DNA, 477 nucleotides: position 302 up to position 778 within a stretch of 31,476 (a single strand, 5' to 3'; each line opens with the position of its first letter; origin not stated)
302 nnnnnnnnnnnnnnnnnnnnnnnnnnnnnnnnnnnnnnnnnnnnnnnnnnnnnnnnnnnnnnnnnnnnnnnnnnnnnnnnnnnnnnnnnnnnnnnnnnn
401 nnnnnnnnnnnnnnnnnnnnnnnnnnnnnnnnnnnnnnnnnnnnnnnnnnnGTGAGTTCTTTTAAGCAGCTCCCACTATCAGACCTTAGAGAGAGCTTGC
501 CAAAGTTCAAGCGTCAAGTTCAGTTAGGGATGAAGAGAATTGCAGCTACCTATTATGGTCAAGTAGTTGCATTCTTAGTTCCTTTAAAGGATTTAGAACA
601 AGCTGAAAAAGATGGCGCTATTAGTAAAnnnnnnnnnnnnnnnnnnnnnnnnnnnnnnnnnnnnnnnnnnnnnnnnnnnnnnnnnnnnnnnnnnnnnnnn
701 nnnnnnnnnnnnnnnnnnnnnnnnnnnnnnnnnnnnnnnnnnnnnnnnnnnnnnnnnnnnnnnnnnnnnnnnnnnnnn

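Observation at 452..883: Internally duplicated Phd/YefM-like domain in a single polypeptide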

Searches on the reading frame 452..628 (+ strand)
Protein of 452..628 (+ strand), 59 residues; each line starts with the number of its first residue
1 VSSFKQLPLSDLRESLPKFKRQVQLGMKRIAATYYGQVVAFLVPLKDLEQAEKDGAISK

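Call 3: search_protein_families(library=pfam, proteins=[window:452-628:+], max_evalue=10)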
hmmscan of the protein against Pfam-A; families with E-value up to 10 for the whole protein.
seq(59 aa): 1 family
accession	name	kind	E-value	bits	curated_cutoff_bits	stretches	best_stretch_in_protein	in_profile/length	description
PF02604.26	PhdYeFM_antitox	-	0.0018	18.4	29.8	1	6-53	3-50/74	Antitoxin Phd_YefM, type II toxin-antitoxin system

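Call 12: search_solved_structures(query=A2, max_evalue=10, show_alignments=2)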
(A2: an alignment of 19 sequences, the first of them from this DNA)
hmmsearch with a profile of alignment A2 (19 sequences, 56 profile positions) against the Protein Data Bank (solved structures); distinct sequences matched with E-value up to 10: 3.
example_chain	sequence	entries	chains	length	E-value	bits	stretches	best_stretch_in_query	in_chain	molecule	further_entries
9g12_C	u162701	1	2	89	0.00017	24.4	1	7-53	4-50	Antitoxin RelB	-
2n31_A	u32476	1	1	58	0.95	12.4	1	6-40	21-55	Toll interacting protein variant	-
9q2c_A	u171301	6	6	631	2.8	10.9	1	3-42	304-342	Methylated-DNA--protein-cysteine methyltransferase,DNA repair protein RAD55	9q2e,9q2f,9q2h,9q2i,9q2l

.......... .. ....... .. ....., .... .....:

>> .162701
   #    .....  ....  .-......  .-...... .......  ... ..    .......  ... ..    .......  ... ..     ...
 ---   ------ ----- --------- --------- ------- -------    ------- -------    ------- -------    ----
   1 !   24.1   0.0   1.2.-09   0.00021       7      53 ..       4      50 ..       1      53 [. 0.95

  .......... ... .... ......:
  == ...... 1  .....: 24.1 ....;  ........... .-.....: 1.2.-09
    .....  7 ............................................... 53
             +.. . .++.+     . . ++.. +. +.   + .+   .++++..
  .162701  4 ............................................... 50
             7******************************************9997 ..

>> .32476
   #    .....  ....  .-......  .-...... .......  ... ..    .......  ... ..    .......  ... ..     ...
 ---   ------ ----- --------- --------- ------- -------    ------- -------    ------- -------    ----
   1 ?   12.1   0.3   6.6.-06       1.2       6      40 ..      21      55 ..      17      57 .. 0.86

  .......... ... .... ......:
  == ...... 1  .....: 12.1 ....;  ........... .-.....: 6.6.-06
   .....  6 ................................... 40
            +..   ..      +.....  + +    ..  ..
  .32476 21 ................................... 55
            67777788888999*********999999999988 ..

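Call 36: search_protein_families(library=pfam, alignment_id=A2, max_evalue=10)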
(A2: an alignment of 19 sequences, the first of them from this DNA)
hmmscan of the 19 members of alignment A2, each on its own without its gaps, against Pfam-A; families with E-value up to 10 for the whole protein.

A. member 1, seq(56 aa): 1 family
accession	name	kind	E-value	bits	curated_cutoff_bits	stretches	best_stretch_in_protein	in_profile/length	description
PF02604.26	PhdYeFM_antitox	-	0.002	18.3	29.8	1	6-52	3-49/74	Antitoxin Phd_YefM, type II toxin-antitoxin system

B. families by the number of members that match (of 19 scanned): 2 families
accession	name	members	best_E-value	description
PF02604.26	PhdYeFM_antitox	15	0.00011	Antitoxin Phd_YefM, type II toxin-antitoxin system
PF12873.12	DUF3825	1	0.2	Domain of unknown function (DUF3825)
